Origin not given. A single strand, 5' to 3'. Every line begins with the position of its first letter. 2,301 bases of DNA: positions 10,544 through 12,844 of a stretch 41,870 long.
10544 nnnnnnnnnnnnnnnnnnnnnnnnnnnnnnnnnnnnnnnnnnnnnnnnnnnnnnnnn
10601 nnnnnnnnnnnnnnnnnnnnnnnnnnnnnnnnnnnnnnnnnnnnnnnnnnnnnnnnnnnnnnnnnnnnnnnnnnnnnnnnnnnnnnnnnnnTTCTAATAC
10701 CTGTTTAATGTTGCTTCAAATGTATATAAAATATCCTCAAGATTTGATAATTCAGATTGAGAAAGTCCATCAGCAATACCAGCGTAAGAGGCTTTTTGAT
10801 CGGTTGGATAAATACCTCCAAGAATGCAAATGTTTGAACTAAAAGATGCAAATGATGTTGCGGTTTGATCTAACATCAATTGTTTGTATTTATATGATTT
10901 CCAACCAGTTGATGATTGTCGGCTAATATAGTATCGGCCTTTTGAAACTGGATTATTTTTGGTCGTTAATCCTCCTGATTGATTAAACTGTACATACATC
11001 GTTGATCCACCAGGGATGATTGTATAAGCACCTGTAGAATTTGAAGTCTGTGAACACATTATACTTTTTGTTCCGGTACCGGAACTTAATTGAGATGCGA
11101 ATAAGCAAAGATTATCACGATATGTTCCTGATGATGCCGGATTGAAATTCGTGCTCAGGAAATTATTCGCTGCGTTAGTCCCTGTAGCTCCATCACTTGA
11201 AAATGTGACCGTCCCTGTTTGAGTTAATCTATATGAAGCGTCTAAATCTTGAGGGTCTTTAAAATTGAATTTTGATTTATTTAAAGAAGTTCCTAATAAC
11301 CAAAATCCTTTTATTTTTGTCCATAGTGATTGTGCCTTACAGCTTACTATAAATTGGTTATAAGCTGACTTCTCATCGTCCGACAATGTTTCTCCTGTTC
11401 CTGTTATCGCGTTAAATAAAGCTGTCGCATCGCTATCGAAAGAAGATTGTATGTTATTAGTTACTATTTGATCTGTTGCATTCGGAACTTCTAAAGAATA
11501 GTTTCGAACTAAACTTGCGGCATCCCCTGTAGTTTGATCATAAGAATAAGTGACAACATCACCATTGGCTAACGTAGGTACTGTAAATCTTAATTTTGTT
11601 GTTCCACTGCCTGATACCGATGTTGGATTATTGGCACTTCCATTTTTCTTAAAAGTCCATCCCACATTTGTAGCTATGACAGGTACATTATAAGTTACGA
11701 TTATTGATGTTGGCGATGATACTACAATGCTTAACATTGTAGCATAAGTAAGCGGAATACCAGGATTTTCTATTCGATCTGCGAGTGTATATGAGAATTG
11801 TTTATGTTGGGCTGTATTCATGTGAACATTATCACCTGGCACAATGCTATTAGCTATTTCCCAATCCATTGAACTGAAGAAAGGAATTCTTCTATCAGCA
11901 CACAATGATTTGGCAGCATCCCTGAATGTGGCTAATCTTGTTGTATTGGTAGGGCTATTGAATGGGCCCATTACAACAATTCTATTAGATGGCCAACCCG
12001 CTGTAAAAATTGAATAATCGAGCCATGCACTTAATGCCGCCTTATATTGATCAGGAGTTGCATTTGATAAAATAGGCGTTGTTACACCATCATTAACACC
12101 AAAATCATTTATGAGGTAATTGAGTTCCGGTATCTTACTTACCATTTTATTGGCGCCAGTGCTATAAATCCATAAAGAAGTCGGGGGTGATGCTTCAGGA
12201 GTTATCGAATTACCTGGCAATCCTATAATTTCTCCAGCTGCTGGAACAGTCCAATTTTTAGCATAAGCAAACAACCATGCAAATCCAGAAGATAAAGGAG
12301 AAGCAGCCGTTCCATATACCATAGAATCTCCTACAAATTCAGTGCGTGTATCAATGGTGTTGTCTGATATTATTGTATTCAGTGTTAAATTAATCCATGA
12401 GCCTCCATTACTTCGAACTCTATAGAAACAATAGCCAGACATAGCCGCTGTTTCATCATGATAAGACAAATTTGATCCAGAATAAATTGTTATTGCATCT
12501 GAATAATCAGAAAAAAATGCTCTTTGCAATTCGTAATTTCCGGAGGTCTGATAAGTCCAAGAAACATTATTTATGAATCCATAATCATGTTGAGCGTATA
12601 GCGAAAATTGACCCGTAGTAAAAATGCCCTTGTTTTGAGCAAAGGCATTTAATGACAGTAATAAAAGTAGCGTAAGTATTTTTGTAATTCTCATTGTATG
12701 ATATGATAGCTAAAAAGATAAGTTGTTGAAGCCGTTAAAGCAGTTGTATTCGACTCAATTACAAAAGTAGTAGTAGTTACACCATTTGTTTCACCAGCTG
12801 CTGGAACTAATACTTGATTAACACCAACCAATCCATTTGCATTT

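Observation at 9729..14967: Tail fibre and two adjacent esterases all carry Bacteroidota-type export signals (Gln at +1)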

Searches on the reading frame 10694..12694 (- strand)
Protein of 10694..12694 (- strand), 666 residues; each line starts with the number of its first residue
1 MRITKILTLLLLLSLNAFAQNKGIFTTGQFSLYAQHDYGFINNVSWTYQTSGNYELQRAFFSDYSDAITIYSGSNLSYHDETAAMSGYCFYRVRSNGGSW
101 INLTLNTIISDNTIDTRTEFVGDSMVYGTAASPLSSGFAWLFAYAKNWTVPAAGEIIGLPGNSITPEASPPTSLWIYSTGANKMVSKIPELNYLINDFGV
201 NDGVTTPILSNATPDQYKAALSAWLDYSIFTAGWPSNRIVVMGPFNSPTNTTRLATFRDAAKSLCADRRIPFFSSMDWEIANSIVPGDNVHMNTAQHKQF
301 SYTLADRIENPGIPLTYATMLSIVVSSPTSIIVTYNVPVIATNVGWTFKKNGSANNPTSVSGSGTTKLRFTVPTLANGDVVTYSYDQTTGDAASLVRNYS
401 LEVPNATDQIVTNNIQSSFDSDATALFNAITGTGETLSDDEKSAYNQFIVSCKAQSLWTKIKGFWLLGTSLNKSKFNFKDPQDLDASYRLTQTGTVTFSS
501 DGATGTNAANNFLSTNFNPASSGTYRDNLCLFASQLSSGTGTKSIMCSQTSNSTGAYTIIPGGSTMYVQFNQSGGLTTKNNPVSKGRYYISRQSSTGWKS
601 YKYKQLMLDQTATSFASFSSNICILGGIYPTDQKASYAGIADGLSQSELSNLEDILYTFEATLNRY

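Call 5: search_protein_families(library=pfam, proteins=[window:10694-12694:-], max_evalue=0.1)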
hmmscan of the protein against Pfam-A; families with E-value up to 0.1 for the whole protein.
window:10694-12694:- (666 aa): 1 family
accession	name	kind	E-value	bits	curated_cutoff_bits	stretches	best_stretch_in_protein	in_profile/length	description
PF13472.12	Lipase_GDSL_2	-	4.8e-05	24.4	32.9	1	120-298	1-177/178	GDSL-like Lipase/Acylhydrolase family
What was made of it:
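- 10694..12694 (-): 666-aa SGNH/GDSL esterase. Domain order: signal peptide 1-19 (12638-12694), FN3-like domain 31-107, SGNH domain 117-305 (11780-12346), Ig-like domain 320-412, lectin-like jelly roll 461-642. Pfam Lipase_GDSL_2 covers residues 120-298 (call 5).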

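Call 6: search_protein_families(library=phrogs, proteins=[window:10694-12694:-], max_evalue=0.01)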
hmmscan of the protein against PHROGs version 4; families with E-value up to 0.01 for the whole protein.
window:10694-12694:- (666 aa): 1 family
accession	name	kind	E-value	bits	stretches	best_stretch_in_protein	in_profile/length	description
phrog_17104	-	unknown function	0.005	17.5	0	418-624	10-216/264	-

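Call 10: search_dna_similar(query=window:10694-12694:-, collection=phages, mode=protein, max_rows=25)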
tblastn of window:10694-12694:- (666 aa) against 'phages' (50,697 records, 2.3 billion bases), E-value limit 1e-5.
Records with a match: 1; places in all: 1; records where one place covers at least 80% of the query: 0.
Best place of each record, by identity: <60% 1.
By first word of the organism name: Flavobacterium 1.
By host as written in the record: Flavobacterium sp. B183 1.
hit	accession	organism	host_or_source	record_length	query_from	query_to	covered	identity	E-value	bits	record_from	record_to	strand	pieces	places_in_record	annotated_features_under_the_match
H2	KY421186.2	Flavobacterium phage FL-1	Flavobacterium sp. B183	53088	379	523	22%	32.2%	7e-8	62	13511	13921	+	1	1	hypothetical protein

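Call 13: find_homologous_proteins(query=window:10694-12694:-)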
Query window:10694-12694:- (666 aa): 12 proteins with E <= 0.001 among 8000 candidates.
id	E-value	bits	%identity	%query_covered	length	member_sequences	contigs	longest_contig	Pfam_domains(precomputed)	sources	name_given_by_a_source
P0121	0.0e+0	1490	100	100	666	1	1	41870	-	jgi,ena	-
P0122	0.0e+0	1059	70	100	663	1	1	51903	-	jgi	jgi:lysophospholipase L1-like esterase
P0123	4.7e-223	760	54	100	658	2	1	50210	PF13472.13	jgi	jgi:lysophospholipase L1-like esterase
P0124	7.0e-218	743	54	95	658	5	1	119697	PF13472.13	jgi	jgi:lysophospholipase L1-like esterase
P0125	8.1e-218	743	54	100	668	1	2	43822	PF13472.13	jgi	jgi:lysophospholipase L1-like esterase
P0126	8.4e-208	710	52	99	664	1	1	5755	PF13472.13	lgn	-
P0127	3.8e-161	556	47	94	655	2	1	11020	PF13472.13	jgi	jgi:hypothetical protein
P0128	7.5e-108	380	37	100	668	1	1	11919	-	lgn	-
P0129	3.3e-100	354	44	62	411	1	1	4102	PF13472.13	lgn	-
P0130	6.9e-90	320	44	58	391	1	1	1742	PF13472.13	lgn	-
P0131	5.9e-40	155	35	51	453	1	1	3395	-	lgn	-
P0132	1.4e-15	75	52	15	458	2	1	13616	-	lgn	-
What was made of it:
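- On SGNH/GDSL hydrolase: Most homologs carry PF13472 in precomputed annotation (call 13).
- Checked: Lipase_GDSL_2 has E = 4.8e-5 but scores below its cut-off for the window protein (call 5); it is listed for most of the homologs (call 13).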

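Call 20: find_encoding_contigs(protein=P0122, flank=10000, max_places=3)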
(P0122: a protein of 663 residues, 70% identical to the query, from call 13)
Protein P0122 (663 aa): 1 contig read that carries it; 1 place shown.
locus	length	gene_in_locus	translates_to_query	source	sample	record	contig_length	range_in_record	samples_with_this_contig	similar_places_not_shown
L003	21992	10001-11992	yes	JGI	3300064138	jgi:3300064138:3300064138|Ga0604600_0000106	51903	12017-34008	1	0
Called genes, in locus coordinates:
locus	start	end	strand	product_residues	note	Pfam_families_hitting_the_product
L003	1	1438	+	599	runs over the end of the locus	-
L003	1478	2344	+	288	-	-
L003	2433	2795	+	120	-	-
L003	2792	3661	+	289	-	-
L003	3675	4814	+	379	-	-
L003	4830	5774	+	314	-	-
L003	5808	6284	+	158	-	-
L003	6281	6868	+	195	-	-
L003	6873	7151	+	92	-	-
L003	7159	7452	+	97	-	-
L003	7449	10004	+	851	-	PF24146:K1-lyase_C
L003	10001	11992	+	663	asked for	-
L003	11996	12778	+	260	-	-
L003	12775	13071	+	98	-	-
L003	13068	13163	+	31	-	-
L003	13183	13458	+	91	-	-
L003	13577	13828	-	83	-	-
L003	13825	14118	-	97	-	PF27050:Phage_P22_Y8K6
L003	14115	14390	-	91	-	-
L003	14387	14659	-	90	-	-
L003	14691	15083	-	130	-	-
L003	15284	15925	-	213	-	PF12083:DUF3560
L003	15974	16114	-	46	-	-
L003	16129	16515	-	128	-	-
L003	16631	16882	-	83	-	-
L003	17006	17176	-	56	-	-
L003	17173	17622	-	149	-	-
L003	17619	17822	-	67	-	-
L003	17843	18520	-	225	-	-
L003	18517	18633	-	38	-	-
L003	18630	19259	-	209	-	PF01555:N6_N4_Mtase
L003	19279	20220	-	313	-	PF03796:DnaB_C (faint)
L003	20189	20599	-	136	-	-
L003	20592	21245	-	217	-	-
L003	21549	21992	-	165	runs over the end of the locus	PF05869:Dam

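Call 30: get_annotated_region(hit=H2, flank=12000)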
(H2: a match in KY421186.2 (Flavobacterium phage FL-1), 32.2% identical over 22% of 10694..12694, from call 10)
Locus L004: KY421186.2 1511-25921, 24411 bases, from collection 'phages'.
description: Flavobacterium phage FL-1, complete genome.
organism: Flavobacterium phage FL-1 (NCBI taxid 908820)
taxonomy: Viruses; Duplodnaviria; Heunggongvirae; Uroviricota; Caudoviricetes; Ficleduovirus
host: Flavobacterium sp. B183; source: -; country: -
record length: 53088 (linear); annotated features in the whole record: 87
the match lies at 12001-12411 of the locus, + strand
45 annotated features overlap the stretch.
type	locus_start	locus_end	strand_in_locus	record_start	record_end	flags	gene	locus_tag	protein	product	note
CDS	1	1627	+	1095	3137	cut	-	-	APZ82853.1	putative terminase large subunit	-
CDS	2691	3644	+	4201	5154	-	-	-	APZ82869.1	hypothetical protein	-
CDS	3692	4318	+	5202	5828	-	-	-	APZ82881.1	hypothetical protein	-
CDS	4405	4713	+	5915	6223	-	-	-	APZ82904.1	hypothetical protein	-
CDS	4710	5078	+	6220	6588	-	-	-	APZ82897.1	hypothetical protein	-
CDS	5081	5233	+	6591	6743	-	-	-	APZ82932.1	hypothetical protein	-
CDS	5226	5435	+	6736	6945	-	-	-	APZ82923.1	hypothetical protein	-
CDS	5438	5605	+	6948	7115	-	-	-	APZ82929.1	hypothetical protein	-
CDS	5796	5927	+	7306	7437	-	-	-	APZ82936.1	hypothetical protein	-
CDS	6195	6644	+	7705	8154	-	-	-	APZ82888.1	hypothetical protein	-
CDS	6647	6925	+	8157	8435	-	-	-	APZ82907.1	hypothetical protein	-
CDS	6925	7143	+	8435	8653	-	-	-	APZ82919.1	hypothetical protein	-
CDS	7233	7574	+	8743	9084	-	-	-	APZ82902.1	hypothetical protein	-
CDS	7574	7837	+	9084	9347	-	-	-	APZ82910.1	hypothetical protein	-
CDS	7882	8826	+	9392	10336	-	-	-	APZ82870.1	hypothetical protein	-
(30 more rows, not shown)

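Call 38: find_encoding_contigs(protein=P0124, flank=8000, max_places=2)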
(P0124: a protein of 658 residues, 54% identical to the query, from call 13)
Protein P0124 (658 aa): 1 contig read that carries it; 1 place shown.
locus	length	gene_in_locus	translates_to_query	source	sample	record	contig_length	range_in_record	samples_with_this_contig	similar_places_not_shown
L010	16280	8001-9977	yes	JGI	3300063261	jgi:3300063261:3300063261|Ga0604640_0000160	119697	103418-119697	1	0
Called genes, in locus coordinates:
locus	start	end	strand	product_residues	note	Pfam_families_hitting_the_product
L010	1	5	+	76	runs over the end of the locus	-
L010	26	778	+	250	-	-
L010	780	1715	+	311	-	-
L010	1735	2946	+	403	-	PF04865:Baseplate_J (faint)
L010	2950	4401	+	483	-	-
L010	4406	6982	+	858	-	-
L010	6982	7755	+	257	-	-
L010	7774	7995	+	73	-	-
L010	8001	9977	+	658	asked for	PF13472:Lipase_GDSL_2 (weak)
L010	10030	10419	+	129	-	-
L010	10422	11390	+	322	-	-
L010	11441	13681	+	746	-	-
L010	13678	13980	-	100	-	-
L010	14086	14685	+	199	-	-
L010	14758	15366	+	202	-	-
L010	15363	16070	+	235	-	PF04446:Thg1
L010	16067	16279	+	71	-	?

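Call 40: find_encoding_contigs(protein=P0123, flank=8000, max_places=1)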
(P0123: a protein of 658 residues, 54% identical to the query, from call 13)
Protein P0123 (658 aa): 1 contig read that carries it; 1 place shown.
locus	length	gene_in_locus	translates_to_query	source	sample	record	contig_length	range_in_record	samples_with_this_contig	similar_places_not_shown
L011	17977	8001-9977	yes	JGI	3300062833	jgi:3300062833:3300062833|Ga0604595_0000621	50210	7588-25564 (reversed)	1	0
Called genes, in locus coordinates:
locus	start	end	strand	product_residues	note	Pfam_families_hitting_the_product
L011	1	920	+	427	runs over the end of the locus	-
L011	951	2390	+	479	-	-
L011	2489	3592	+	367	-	-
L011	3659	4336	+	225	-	-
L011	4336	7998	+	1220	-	-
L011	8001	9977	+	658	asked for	PF13472:Lipase_GDSL_2 (weak)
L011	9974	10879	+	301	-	-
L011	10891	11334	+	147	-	-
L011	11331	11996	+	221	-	-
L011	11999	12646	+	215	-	-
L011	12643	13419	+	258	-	-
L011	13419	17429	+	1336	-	PF25729:crAss_MUZ_C (weak)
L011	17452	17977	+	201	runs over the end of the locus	-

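Call 41: find_encoding_contigs(protein=P0125, flank=8000, max_places=1)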
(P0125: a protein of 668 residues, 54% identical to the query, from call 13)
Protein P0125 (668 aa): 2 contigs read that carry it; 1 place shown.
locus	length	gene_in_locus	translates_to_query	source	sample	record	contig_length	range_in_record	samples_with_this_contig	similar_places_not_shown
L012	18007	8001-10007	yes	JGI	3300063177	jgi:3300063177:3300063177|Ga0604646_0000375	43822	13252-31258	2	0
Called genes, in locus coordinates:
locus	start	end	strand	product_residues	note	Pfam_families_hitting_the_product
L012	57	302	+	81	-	-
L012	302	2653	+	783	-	PF10145:PhageMin_Tail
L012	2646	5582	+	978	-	-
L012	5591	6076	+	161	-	-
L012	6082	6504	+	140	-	-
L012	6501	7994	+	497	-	-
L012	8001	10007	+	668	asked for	PF13472:Lipase_GDSL_2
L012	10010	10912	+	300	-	-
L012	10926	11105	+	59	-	-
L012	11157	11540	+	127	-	-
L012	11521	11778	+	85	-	-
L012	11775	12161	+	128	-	-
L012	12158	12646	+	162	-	PF05257:CHAP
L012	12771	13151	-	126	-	-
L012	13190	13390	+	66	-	-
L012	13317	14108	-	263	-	-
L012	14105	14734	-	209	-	-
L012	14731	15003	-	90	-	-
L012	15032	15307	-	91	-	-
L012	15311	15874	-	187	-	PF06319:MmcB-like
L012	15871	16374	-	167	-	-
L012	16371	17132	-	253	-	-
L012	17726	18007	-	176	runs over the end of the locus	-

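Call 42: find_encoding_contigs(protein=P0128, flank=8000, max_places=1)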
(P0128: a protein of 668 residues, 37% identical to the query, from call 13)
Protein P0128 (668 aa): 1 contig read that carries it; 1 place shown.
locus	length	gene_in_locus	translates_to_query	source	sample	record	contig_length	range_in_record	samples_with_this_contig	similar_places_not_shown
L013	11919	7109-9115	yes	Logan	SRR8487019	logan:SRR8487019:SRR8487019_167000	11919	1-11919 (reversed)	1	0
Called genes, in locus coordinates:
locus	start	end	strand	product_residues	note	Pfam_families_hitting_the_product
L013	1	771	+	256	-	?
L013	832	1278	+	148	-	PF02924:HDPD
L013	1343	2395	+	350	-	PF03864:Phage_cap_E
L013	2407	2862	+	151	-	-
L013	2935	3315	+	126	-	-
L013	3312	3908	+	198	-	-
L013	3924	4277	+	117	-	-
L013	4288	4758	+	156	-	-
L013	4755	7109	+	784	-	-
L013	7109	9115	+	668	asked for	-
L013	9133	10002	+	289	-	-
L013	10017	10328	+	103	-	-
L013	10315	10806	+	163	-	PF05257:CHAP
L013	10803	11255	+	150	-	-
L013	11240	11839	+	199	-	-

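Call 43: find_encoding_contigs(protein=P0127, flank=8000, max_places=1)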
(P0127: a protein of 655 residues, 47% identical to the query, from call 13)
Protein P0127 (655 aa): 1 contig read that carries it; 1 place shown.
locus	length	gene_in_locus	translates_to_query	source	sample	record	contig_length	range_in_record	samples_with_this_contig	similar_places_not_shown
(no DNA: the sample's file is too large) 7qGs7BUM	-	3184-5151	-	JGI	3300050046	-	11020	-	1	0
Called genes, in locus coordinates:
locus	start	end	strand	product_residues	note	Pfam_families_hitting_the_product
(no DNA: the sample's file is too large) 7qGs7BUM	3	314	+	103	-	?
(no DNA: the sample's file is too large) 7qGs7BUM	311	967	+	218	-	-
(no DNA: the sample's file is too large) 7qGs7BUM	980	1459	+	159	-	-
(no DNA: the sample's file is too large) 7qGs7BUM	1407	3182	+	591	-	-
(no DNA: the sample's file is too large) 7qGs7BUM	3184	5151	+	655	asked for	PF13472:Lipase_GDSL_2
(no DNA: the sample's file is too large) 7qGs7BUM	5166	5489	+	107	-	-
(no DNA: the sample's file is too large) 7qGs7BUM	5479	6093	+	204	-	PF00182:Glyco_hydro_19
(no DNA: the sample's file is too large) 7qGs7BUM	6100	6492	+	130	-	-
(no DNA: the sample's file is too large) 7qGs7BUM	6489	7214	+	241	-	-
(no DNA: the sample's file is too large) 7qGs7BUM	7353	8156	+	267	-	PF04404:ERF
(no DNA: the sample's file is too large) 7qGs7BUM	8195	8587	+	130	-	-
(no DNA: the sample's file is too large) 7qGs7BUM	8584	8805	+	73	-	-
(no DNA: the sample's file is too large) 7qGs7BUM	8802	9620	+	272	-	-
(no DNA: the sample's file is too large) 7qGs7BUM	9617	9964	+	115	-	PF20137:BubE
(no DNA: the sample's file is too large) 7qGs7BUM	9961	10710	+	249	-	-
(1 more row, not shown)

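Call 46: find_related_loci(query=A1, collection=viral_contigs, flank=7000)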
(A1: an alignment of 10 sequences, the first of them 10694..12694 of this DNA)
Query A1 (666 aa) in viral_contigs; peptide patterns used: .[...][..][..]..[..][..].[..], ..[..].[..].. (x = any residue, [..] = any of these).
80 stretches matched a pattern, but none encodes a relative of the query by tblastn (E <= 1e-3).
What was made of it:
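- Tried and rejected: A scan of IMG/VR with the SGNH alignment found nothing (call 46).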

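Call 57: search_solved_structures(query=A1, max_evalue=0.01)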
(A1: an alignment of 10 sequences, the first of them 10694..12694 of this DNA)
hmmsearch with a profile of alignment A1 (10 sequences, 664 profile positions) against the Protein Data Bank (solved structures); distinct sequences matched with E-value up to 0.01: 0.
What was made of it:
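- Tried and rejected: The SGNH profile had no PDB sequence hit (call 57).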

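Call 70: predict_structure(alignment_id=A1)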
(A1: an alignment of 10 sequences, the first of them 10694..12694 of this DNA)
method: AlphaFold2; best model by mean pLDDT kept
length: 666 residues; sequences in the alignment: 10
mean_pLDDT: 68.7   pTM: 0.46
mean pLDDT of the five models: 68.7, 66.7, 58.8, 57.7, 56.5
residues with pLDDT >= 90: 14; 70-90: 334; 50-70: 223; < 50: 95
segments of 3 or more residues with pLDDT < 50: 14-28, 110-112, 160-163, 165-175, 200-210, 311-316, 387-400, 402-406, 499-507, 539-543, 550-553, 627-630
pLDDT, mean of each block of 10 residues (from residue 1): 64 42 39 73 76 84 82 84 69 84 73 65 61 74 79 69 46 52 75 71 42 72 82 80 70 73 73 73 65 75 67 52 76 70 66 78 73 78 57 43 52 68 84 78 87 90 76 72 61 56 50 64 65 69 53 58 59 63 76 77 84 55 58 70 87 88 70
secondary structure, 60 per line:
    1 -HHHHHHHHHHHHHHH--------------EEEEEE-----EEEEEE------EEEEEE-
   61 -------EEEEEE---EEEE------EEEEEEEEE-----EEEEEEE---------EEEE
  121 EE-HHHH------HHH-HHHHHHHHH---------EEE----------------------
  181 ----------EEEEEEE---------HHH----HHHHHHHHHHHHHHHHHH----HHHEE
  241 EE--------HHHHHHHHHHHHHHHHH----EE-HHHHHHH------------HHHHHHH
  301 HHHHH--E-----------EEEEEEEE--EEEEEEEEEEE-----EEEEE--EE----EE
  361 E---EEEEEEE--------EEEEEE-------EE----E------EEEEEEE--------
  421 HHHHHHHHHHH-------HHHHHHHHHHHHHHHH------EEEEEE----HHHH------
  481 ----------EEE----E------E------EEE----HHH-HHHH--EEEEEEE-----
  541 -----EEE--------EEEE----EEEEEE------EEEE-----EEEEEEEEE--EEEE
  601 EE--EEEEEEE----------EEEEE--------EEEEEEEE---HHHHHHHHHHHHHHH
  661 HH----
elements in order (helices of 4 or more, strands of 3 or more residues): H2-16 E31-36 E42-47 E54-59 E68-73 E77-80 E87-95 E101-107 E117-122 H124-127 H138-146 E156-158 E191-197 H214-231 E239-242 H251-267 H275-281 H294-305 E320-327 E330-340 E346-350 E359-361 E365-371 E380-385 E406-412 H421-431 H439-454 E461-466 H471-474 E491-493 E512-514 H523-526 E529-535 E546-548 E557-560 E565-570 E577-580 E586-594 E597-602 E605-611 E622-626 E635-642 H646-662
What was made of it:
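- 10694..12694 (-): The AF2 model has mean pLDDT 68.7 (call 70).
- On SGNH/GDSL hydrolase: The AF2 model shows alternating strands and helices over 117-305, but pLDDT is only moderate (call 70).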

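Call 75: fold_search(model_id=the predicted structure, library=pdb)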
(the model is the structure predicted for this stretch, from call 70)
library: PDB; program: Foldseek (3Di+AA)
matches with E <= 10: 1633; with E <= 0.001: 182
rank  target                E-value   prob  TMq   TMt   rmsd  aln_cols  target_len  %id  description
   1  3wno_A                2.3e-07  0.97  0.14  0.13  29.7       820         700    9  D308A mutant of Bacillus circulans T-3040 cycloisomaltooligosaccharide glucanotransferase complexed with cycloisomalto (released 2014-02-05)
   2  3wnk                  3.4e-07  0.95  0.14  0.13  30.1       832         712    9  Crystal Structure of Bacillus circulans T-3040 cycloisomaltooligosaccharide glucanotransferase (released 2014-02-05)
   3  3wnn_B                1.3e-06  0.89  0.13  0.13  29.2       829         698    9  D308A mutant of Bacillus circulans T-3040 cycloisomaltooligosaccharide glucanotransferase complexed with isomaltooctao (released 2014-02-05)
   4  9lc0_I                1.6e-06  1.00  0.21  0.11  25.9       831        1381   10  tail complex of mature phage N4 (released 2025-04-16)
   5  9yf5_LA               1.9e-06  1.00  0.18  0.11  21.5       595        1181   12  N4 Empty Particle C6 Tail (released 2025-12-24)
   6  3wnl_A                2.6e-06  0.82  0.12  0.12  29.4       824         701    9  D308A mutant of Bacillus circulans T-3040 cycloisomaltooligosaccharide glucanotransferase complexed with isomaltohexao (released 2014-02-05)
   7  9qco_A                3.8e-06  1.00  0.17  0.12  21.9       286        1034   12  NTNH-HA70 complex from Clostridium botulinum Serotype B1 (released 2025-09-10)
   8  7oa8                  5.3e-06  1.00  0.20  0.32  13.7       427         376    9  PilC minor pilin of Streptococcus sanguinis SK36 type IV pili (released 2022-05-04)
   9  3wnn_A                6.5e-06  0.77  0.13  0.13  28.9       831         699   10  D308A mutant of Bacillus circulans T-3040 cycloisomaltooligosaccharide glucanotransferase complexed with isomaltooctao (released 2014-02-05)
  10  5ho2                  7.3e-06  1.00  0.19  0.16  18.5       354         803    9  Crystal structure of AbnA (open conformation), a GH43 extracellular arabinanase from Geobacillus stearothermophilus (released 2017-02-01)
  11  5ho0                  7.3e-06  1.00  0.18  0.16  17.9       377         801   10  Crystal structure of AbnA (closed conformation), a GH43 extracellular arabinanase from Geobacillus stearothermophilus (released 2017-02-01)
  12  7z5s_AAA              1.1e-05  1.00  0.20  0.31   5.0       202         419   12  Crystal Structure of botulinum neurotoxin A2 cell binding domain in complex with GD1a (released 2022-06-08)
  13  9lc0_N                1.2e-05  1.00  0.21  0.12  24.6       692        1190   12  tail complex of mature phage N4 (released 2025-04-16)
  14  1mz5                  1.3e-05  1.00  0.23  0.24  14.3       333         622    8  Trypanosoma rangeli sialidase (released 2002-10-16)
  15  5v38_A                1.4e-05  1.00  0.20  0.30   5.8       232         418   13  Crystal Structure of The Receptor-binding Domain of Botulinum Neurotoxin Type HA (released 2017-03-22)
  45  2wao_A                5.0e-05  1.00  0.19  0.37  15.4       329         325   17  Structure of a family two carbohydrate esterase from Clostridium thermocellum in complex with cellohexaose (released 2009-10-06)
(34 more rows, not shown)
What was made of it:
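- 10694..12694 (-): Foldseek hits include the CE2 carbohydrate esterase 2wao, lectin-like domains (BoNT Hc, CBM40) and phage N4 tail chains (call 75).
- On SGNH/GDSL hydrolase: The CE2 esterase 2wao is among the Foldseek hits (call 75).
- The FN3, Ig-like and lectin-like domains resemble those of secreted polysaccharide esterases and phage tail proteins (call 75).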

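Call 76: search_protein_families(library=ncbifam, proteins=[window:10694-12694:-], max_evalue=0.1)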
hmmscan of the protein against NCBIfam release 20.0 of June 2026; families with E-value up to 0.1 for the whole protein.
window:10694-12694:- (666 aa): 0 families

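Call 80: search_protein_families(library=phrogs, proteins=[L003:7159-7452:+, L012:6082-6504:+, L013:4288-4758:+], max_evalue=0.05)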
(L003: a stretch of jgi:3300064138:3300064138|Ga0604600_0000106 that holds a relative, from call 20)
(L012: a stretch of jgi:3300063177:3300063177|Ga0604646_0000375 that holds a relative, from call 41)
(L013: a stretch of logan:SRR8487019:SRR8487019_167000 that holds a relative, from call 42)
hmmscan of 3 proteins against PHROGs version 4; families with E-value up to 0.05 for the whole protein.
L003:7159-7452:+ (97 aa): 0 families

L012:6082-6504:+ (140 aa): 0 families

L013:4288-4758:+ (156 aa): 0 families

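Call 81: search_protein_families(library=pfam, proteins=[L003:7159-7452:+, L012:6082-6504:+, L013:4288-4758:+], max_evalue=0.05)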
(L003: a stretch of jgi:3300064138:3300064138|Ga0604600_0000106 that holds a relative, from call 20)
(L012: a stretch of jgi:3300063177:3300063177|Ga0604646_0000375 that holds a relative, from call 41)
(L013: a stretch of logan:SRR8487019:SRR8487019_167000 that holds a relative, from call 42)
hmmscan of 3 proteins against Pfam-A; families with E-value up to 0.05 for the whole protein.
L003:7159-7452:+ (97 aa): 1 family
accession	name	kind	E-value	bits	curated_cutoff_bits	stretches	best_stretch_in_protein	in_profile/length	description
PF23868.1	Mmc1_C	-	0.041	13.9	27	1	24-85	89-150/175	Mmc1 C-terminal domain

L012:6082-6504:+ (140 aa): 0 families

L013:4288-4758:+ (156 aa): 0 families
